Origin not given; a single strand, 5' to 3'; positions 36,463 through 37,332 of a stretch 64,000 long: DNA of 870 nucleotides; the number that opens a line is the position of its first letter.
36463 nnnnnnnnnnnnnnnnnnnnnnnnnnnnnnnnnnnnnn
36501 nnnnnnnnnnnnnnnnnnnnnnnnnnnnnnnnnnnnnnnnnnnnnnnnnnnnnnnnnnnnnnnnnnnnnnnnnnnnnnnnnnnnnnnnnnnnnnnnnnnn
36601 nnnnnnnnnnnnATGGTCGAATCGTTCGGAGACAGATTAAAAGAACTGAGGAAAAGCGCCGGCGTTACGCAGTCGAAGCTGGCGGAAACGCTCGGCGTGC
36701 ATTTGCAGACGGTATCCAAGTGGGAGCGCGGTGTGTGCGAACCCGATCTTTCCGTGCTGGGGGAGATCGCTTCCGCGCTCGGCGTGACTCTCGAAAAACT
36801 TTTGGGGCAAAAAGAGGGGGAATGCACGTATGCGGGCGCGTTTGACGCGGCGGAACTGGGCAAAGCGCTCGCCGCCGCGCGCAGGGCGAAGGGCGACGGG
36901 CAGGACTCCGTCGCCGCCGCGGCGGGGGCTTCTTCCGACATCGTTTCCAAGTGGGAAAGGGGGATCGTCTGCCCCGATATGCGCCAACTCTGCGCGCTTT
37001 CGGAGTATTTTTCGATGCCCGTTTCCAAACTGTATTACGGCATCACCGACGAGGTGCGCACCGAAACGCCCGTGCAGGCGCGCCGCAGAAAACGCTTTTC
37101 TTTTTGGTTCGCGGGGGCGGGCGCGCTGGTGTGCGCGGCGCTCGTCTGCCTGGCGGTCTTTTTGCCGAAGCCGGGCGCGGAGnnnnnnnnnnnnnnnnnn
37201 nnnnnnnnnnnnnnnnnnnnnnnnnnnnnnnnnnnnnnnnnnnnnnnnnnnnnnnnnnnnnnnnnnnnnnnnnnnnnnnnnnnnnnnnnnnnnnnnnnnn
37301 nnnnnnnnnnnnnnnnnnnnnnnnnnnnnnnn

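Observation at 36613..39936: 1107-aa transmembrane one-component regulator: two XRE HTHs inside, about 8 InlB B-repeats and BspA-type LRRs outside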

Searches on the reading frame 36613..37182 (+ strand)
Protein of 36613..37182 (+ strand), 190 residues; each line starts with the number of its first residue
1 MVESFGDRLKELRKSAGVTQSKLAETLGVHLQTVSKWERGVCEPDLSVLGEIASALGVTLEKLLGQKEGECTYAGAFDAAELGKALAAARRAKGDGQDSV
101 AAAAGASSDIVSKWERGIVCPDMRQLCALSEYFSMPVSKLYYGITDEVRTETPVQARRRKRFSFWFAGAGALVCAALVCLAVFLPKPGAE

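Call 28: search_solved_structures(query=window:36613-37095:+, max_evalue=0.01, show_alignments=2)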
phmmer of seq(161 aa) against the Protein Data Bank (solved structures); distinct sequences matched with E-value up to 0.01: 31.
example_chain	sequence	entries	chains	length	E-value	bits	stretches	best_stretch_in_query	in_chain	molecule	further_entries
7t8i_A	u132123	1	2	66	8.3e-07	32.5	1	4-65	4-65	Phage element (ICEBs1)transcriptional regulator (Xre family)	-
6jq1_A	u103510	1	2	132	1.6e-05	28.3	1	6-68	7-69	Transcriptional regulator, XRE family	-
8tac_A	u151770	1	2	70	1.9e-05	28.1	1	4-58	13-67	DBP48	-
1b0n_A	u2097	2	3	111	2.5e-05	27.7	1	5-79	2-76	PROTEIN (SINR PROTEIN) | HTH-TYPE TRANSCRIPTIONAL REGULATOR SINR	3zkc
9sf2_A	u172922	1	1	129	5e-05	26.7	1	4-58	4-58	Transcriptional regulator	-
3omt_A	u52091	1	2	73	0.00011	25.6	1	7-64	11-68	uncharacterized protein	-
5tn0_A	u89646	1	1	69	0.0002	24.7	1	5-68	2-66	HTH-type transcriptional regulator SinR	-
3qq6_A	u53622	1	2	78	0.00022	24.6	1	5-68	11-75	HTH-type transcriptional regulator sinR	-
4ghj_A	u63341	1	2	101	0.00025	24.4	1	2-58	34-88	Probable transcriptional regulator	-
2b5a_A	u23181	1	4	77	0.00028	24.2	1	4-61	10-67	C.BclI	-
9k3w_A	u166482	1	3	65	0.00035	23.9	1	7-64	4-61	Transcriptional regulator, PbsX family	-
3op9_A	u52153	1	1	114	0.00044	23.6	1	4-68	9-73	Pli0006 protein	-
1sq8_A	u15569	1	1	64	0.00047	23.5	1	5-64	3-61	dh434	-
1per_L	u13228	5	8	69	0.00053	23.4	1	5-65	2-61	PROTEIN (434 REPRESSOR) | 434 REPRESSOR | REPRESSOR PROTEIN CI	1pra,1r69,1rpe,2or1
1r63_A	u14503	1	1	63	0.00062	23.1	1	5-64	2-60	REPRESSOR PROTEIN FROM BACTERIOPHAGE 434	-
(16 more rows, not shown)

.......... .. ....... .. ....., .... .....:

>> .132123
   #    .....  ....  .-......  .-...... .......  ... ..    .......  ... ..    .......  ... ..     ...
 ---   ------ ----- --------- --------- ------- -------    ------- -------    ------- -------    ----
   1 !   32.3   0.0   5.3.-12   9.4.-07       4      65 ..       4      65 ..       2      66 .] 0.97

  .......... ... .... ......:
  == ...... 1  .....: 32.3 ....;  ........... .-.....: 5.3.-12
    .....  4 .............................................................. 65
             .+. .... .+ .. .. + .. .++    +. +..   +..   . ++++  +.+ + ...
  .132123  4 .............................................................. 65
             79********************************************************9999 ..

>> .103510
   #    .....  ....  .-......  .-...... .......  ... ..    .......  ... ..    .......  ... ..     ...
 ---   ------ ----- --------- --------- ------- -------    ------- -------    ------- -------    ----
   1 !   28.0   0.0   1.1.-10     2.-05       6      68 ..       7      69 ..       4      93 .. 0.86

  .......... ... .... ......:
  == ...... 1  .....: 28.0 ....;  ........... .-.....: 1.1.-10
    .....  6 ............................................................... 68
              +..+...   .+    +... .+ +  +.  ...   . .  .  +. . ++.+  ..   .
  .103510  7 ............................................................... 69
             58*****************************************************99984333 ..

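Call 45: search_protein_representatives(protein=window:36613-37182:+)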
Query: 190 residues. Proteins with E-value up to 0.001 (for the whole library): 45899; up to 1e-10: 1041; up to 1e-30: 97. The best 150 are listed.
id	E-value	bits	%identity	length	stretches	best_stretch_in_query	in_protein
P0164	7.8e-76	270.3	34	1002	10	6-141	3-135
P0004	3.0e-71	255.4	63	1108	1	1-188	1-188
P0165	7.2e-63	228.1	58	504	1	3-186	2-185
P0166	2.0e-62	226.6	59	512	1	4-187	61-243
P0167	8.7e-59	214.8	53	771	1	3-186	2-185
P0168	8.2e-58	211.6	51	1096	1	2-188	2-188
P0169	2.2e-57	210.2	36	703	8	3-77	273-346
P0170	9.5e-57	208.1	57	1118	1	5-186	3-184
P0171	2.2e-55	203.7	54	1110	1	4-186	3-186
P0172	4.8e-55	202.6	53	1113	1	4-186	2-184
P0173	1.0e-54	201.5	52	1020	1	3-184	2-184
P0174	1.5e-53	197.7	55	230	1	3-170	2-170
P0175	4.3e-52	193.0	54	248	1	3-169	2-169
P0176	2.7e-51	190.4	53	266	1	3-162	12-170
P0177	3.5e-51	190.0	52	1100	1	2-186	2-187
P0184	7.8e-49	182.3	49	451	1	3-187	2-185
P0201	2.6e-42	161.1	47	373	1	3-184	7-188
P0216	5.1e-38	147.1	44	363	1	5-183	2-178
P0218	1.1e-37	146.1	44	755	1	3-185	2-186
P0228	8.2e-36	139.9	43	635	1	3-184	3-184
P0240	2.0e-33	132.1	40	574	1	1-179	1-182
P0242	2.9e-33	131.6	41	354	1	4-186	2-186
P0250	2.5e-32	128.6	41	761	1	1-188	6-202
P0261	1.4e-30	122.9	39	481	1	5-186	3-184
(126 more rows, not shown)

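Call 83: search_protein_families(library=pfam, proteins=[P0167, P0184, P0201, P0216, P0218, P0228, P0240, P0242, P0250, P0261], max_evalue=0.001)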
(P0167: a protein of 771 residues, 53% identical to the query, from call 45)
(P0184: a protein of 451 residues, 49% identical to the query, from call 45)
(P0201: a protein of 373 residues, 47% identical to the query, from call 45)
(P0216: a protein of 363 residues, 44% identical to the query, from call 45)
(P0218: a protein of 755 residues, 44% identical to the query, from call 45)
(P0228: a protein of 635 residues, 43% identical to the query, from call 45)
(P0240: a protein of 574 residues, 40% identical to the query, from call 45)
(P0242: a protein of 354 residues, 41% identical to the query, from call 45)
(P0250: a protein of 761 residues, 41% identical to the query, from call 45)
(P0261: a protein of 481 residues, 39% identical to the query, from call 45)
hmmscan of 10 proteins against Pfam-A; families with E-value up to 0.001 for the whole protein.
P0167 (771 aa): 9 families
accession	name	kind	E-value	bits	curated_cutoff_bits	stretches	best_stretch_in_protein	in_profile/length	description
PF09479.16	Flg_new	-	6.3e-57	190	27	5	601-667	1-64/65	Listeria-Bacteroides repeat domain (List_Bact_rpt)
PF01381.28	HTH_3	-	4.2e-26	91.2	23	2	8-61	1-54/55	Helix-turn-helix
PF13560.12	HTH_31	-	1.8e-19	70.2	27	2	4-61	2-60/64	Helix-turn-helix domain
PF18998.6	Flg_new_2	-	1.1e-14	54.6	23.6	1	608-655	9-53/73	Divergent InlB B-repeat domain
PF13306.12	LRR_5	-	7e-11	42.6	27.7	1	683-766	20-102/127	BspA type Leucine rich repeat region (6 copies)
PF12844.13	HTH_19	-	3.1e-10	40.2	30.2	1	82-140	1-59/64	Helix-turn-helix domain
PF13443.12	HTH_26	-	6.9e-07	29.9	22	1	7-60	1-55/63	Cro/C1-type HTH DNA-binding domain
PF07022.19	Phage_CI_repr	-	3.6e-05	24.5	22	0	7-65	2-60/65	Bacteriophage CI repressor helix-turn-helix domain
PF13384.12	HTH_23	-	0.00087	19.5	24.6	0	6-36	6-37/50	Homeodomain-like domain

P0184 (451 aa): 12 families
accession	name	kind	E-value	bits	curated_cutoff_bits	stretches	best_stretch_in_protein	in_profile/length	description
PF09479.16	Flg_new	-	3.7e-27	94.6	27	2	326-392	1-64/65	Listeria-Bacteroides repeat domain (List_Bact_rpt)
PF01381.28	HTH_3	-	2.4e-25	88.8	23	2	8-62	1-55/55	Helix-turn-helix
PF13560.12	HTH_31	-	1.5e-15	57.7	27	2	81-136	2-58/64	Helix-turn-helix domain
PF12844.13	HTH_19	-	1.6e-10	41.2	30.2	1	5-63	1-59/64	Helix-turn-helix domain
PF13443.12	HTH_26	-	9.8e-09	35.8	22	1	7-66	1-61/63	Cro/C1-type HTH DNA-binding domain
PF13518.12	HTH_28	-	1.2e-06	28.9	25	0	16-38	11-34/52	Helix-turn-helix domain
PF13384.12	HTH_23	-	1.2e-06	28.6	24.6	0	12-36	12-37/50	Homeodomain-like domain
PF07022.19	Phage_CI_repr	-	1.3e-05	25.9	22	0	7-67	2-62/65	Bacteriophage CI repressor helix-turn-helix domain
PF13412.12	HTH_24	-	3.6e-05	23.7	21.9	0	8-34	9-35/48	Winged helix-turn-helix DNA-binding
PF18998.6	Flg_new_2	-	7.6e-05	23.1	23.6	0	216-249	32-70/73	Divergent InlB B-repeat domain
PF01047.28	MarR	-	0.00023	21.4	24.6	0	11-40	12-41/59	MarR family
PF20432.4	Xre-like-HTH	-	0.00036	21.2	25.8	0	3-47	9-56/63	Antitoxin Xre-like helix-turn-helix domain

P0201 (373 aa): 19 families
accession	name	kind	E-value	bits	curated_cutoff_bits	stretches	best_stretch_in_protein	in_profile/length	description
PF01381.28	HTH_3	-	1.6e-27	95.7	23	2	16-65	4-53/55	Helix-turn-helix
PF13306.12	LRR_5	-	2e-27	96.1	27.7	1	241-345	1-104/127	BspA type Leucine rich repeat region (6 copies)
PF13560.12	HTH_31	-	8.8e-21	74.4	27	2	9-65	2-59/64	Helix-turn-helix domain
PF13384.12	HTH_23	-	1.9e-11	43.8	24.6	1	12-43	7-39/50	Homeodomain-like domain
PF13518.12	HTH_28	-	6e-10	39.5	25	0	97-120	11-34/52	Helix-turn-helix domain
PF12844.13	HTH_19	-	4.9e-09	36.4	30.2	0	10-68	1-59/64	Helix-turn-helix domain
PF15943.11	YdaS_toxin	-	7.8e-09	35.7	30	0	24-43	11-30/65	Bacterial toxin YdaS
PF07022.19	Phage_CI_repr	-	3.7e-07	30.8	22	0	21-72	11-62/65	Bacteriophage CI repressor helix-turn-helix domain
PF14549.12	P22_Cro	-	4.7e-07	29.9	30.2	0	100-124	11-33/60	DNA-binding transcriptional regulator Cro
PF13443.12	HTH_26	-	1.6e-06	28.7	22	0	12-65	1-55/63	Cro/C1-type HTH DNA-binding domain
PF04545.22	Sigma70_r4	-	4.3e-06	26.6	24.1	0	93-122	15-44/50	Sigma-70, region 4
PF13412.12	HTH_24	-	4.6e-06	26.5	21.9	0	13-39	9-35/48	Winged helix-turn-helix DNA-binding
PF12802.13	MarR_2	-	5.9e-05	23.6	27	0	13-40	11-39/61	MarR family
PF08281.18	Sigma70_r4_2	-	0.00012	22.1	25.7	0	15-40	20-45/54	Sigma-70, region 4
PF13936.12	HTH_38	-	0.00029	20.9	27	0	97-117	19-39/44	Helix-turn-helix domain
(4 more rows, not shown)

P0216 (363 aa): 8 families
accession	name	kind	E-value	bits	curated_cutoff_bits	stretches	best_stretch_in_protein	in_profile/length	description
PF01381.28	HTH_3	-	1.8e-28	98.8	23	2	6-59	1-54/55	Helix-turn-helix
PF13560.12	HTH_31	-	1e-19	71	27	2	79-134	2-58/64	Helix-turn-helix domain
PF01551.29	Peptidase_M23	-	1.9e-18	66.9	28.7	1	256-354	2-96/96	Peptidase family M23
PF13443.12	HTH_26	-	3e-12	47.1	22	1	5-66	1-63/63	Cro/C1-type HTH DNA-binding domain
PF12844.13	HTH_19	-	2e-09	37.7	30.2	1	4-61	2-59/64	Helix-turn-helix domain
PF13518.12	HTH_28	-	4e-05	24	25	0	11-36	9-34/52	Helix-turn-helix domain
PF13384.12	HTH_23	-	0.00012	22.2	24.6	0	4-34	6-37/50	Homeodomain-like domain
PF15731.11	MqsA_antitoxin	-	0.00032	21.3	30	0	7-49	75-117/131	Antitoxin component of bacterial toxin-antitoxin system, MqsA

P0218 (755 aa): 15 families
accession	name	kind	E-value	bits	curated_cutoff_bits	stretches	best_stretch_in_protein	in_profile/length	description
PF01381.28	HTH_3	-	7.8e-28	96.7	23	2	8-62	1-55/55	Helix-turn-helix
PF09479.16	Flg_new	-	7.5e-25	87.3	27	2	400-465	1-65/65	Listeria-Bacteroides repeat domain (List_Bact_rpt)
PF13560.12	HTH_31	-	4.1e-18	65.9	27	2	4-60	2-59/64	Helix-turn-helix domain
PF18998.6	Flg_new_2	-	1.8e-10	41.1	23.6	0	288-334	24-72/73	Divergent InlB B-repeat domain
PF13306.12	LRR_5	-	4e-09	36.9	27.7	1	541-657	2-118/127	BspA type Leucine rich repeat region (6 copies)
PF12844.13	HTH_19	-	1.5e-08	34.9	30.2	1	5-65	1-61/64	Helix-turn-helix domain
PF13443.12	HTH_26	-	2e-08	34.8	22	0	8-39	2-33/63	Cro/C1-type HTH DNA-binding domain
PF13412.12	HTH_24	-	1.6e-06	28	21.9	0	13-34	14-35/48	Winged helix-turn-helix DNA-binding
PF13384.12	HTH_23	-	2.2e-06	27.7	24.6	0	13-36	15-37/50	Homeodomain-like domain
PF13209.11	DUF4017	-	3.4e-06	27.3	21.6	0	364-384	25-45/60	Protein of unknown function (DUF4017)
PF13518.12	HTH_28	-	9e-06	26.1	25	0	15-38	11-34/52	Helix-turn-helix domain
PF15943.11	YdaS_toxin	-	0.00016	21.9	30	0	18-37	10-29/65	Bacterial toxin YdaS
PF01047.28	MarR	-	0.0003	21.1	24.6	0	16-36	17-37/59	MarR family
PF07022.19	Phage_CI_repr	-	0.00053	20.7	22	0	18-63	13-58/65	Bacteriophage CI repressor helix-turn-helix domain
PF13404.12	HTH_AsnC-type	-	0.00057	20.1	27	0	93-112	17-36/42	AsnC-type helix-turn-helix domain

P0228 (635 aa): 20 families
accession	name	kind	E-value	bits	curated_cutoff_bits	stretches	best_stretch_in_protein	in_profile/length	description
PF13306.12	LRR_5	-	1.1e-51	174.5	27.7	2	436-543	22-127/127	BspA type Leucine rich repeat region (6 copies)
PF01381.28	HTH_3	-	5.3e-30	103.7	23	2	89-139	4-54/55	Helix-turn-helix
PF13560.12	HTH_31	-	5e-18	65.6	27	2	5-62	2-60/64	Helix-turn-helix domain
PF12844.13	HTH_19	-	7.2e-14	51.9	30.2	1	6-63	1-58/64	Helix-turn-helix domain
PF13384.12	HTH_23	-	7.7e-10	38.7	24.6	1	13-38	12-38/50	Homeodomain-like domain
PF13443.12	HTH_26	-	8.7e-10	39.1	22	1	8-68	1-62/63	Cro/C1-type HTH DNA-binding domain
PF13413.12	HTH_25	-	9.9e-08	32.1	24.6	1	8-40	1-33/62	Helix-turn-helix domain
PF13518.12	HTH_28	-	1.2e-06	28.9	25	0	16-39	11-34/52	Helix-turn-helix domain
PF08281.18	Sigma70_r4_2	-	1.8e-06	27.9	25.7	0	12-36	21-45/54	Sigma-70, region 4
PF04545.22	Sigma70_r4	-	3.2e-06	27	24.1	0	12-40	15-43/50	Sigma-70, region 4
PF08279.18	HTH_11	-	4e-06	27.1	25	0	9-36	6-34/55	HTH domain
PF15943.11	YdaS_toxin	-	1.2e-05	25.4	30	0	96-115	10-29/65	Bacterial toxin YdaS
PF07022.19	Phage_CI_repr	-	1.4e-05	25.7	22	0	95-115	13-33/65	Bacteriophage CI repressor helix-turn-helix domain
PF13412.12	HTH_24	-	2.2e-05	24.4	21.9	0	9-35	9-35/48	Winged helix-turn-helix DNA-binding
PF00196.25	GerE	-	3.6e-05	23.7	23.5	0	16-36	16-36/57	Bacterial regulatory proteins, luxR family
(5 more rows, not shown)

P0240 (574 aa): 13 families
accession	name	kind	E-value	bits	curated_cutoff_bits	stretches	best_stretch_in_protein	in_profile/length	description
PF13306.12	LRR_5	-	4.1e-52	175.8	27.7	2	376-483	21-126/127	BspA type Leucine rich repeat region (6 copies)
PF01381.28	HTH_3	-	4.5e-29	100.7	23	2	9-63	1-55/55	Helix-turn-helix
PF13560.12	HTH_31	-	4.3e-15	56.2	27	1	5-62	2-60/64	Helix-turn-helix domain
PF12844.13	HTH_19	-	7e-13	48.7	30.2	2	90-140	8-58/64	Helix-turn-helix domain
PF13384.12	HTH_23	-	2.9e-08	33.7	24.6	1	12-39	13-39/50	Homeodomain-like domain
PF13443.12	HTH_26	-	3.5e-08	34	22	0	11-67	4-61/63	Cro/C1-type HTH DNA-binding domain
PF20432.4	Xre-like-HTH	-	1.3e-05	25.8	25.8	0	9-36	15-42/63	Antitoxin Xre-like helix-turn-helix domain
PF15943.11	YdaS_toxin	-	1.5e-05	25.1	30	0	16-38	8-29/65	Bacterial toxin YdaS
PF13730.12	HTH_36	-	3.2e-05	24.1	25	0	96-114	27-45/55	Helix-turn-helix domain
PF13518.12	HTH_28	-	7e-05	23.3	25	0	17-40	12-35/52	Helix-turn-helix domain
PF15731.11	MqsA_antitoxin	-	0.0001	22.8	30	0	84-132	72-119/131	Antitoxin component of bacterial toxin-antitoxin system, MqsA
PF14549.12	P22_Cro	-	0.0002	21.5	30.2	0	97-115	12-30/60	DNA-binding transcriptional regulator Cro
PF13545.12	HTH_Crp_2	-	0.00028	21.2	27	0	92-113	20-41/70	Crp-like helix-turn-helix domain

P0242 (354 aa): 5 families
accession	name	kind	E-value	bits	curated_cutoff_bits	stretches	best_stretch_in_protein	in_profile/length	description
PF01381.28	HTH_3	-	1.6e-28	98.9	23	2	7-60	1-54/55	Helix-turn-helix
PF13560.12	HTH_31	-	7.9e-18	65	27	2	2-58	1-58/64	Helix-turn-helix domain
PF01551.29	Peptidase_M23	-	1.4e-12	48.1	28.7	1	240-345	4-95/96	Peptidase family M23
PF12844.13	HTH_19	-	6.4e-12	45.6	30.2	1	4-62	1-59/64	Helix-turn-helix domain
PF13443.12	HTH_26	-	1.2e-05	25.9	22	0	7-64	2-60/63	Cro/C1-type HTH DNA-binding domain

P0250 (761 aa): 10 families
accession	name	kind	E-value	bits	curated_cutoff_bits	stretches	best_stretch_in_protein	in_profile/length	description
PF13306.12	LRR_5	-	3.7e-58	195.4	27.7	2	490-611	2-121/127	BspA type Leucine rich repeat region (6 copies)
PF01381.28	HTH_3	-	3.4e-27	94.7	23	2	14-65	1-52/55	Helix-turn-helix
PF13560.12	HTH_31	-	9.6e-18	64.7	27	2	10-64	2-57/64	Helix-turn-helix domain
PF12844.13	HTH_19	-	1.4e-07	31.8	30.2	0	11-50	1-40/64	Helix-turn-helix domain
PF13443.12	HTH_26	-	1.5e-07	32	22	0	13-68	1-57/63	Cro/C1-type HTH DNA-binding domain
PF13855.12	LRR_8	-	2.6e-06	27.5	27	0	601-643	12-55/61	Leucine rich repeat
PF13518.12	HTH_28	-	3.3e-06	27.5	25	0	92-121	6-34/52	Helix-turn-helix domain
PF13384.12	HTH_23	-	9.2e-05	22.6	24.6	0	17-42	13-37/50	Homeodomain-like domain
PF15943.11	YdaS_toxin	-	0.00012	22.2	30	0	101-120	10-29/65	Bacterial toxin YdaS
PF01047.28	MarR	-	0.00021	21.6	24.6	0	14-42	9-37/59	MarR family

P0261 (481 aa): 7 families
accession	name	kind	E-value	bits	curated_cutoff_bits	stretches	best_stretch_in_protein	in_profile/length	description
PF01551.29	Peptidase_M23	-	1.6e-28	99.1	28.7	2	375-464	2-88/96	Peptidase family M23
PF01381.28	HTH_3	-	2.9e-28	98.1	23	2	7-60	1-54/55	Helix-turn-helix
PF13560.12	HTH_31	-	6.8e-18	65.2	27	2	2-60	1-60/64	Helix-turn-helix domain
PF12844.13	HTH_19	-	2.6e-12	46.9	30.2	2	4-57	1-54/64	Helix-turn-helix domain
PF13443.12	HTH_26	-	2.8e-10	40.8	22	1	7-64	2-60/63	Cro/C1-type HTH DNA-binding domain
PF15731.11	MqsA_antitoxin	-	8.6e-06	26.3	30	0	4-50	71-117/131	Antitoxin component of bacterial toxin-antitoxin system, MqsA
PF16886.11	ATP-synt_ab_Xtn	-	0.00067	19.8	25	0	425-451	13-37/88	ATPsynthase alpha/beta subunit barrel-sandwich domain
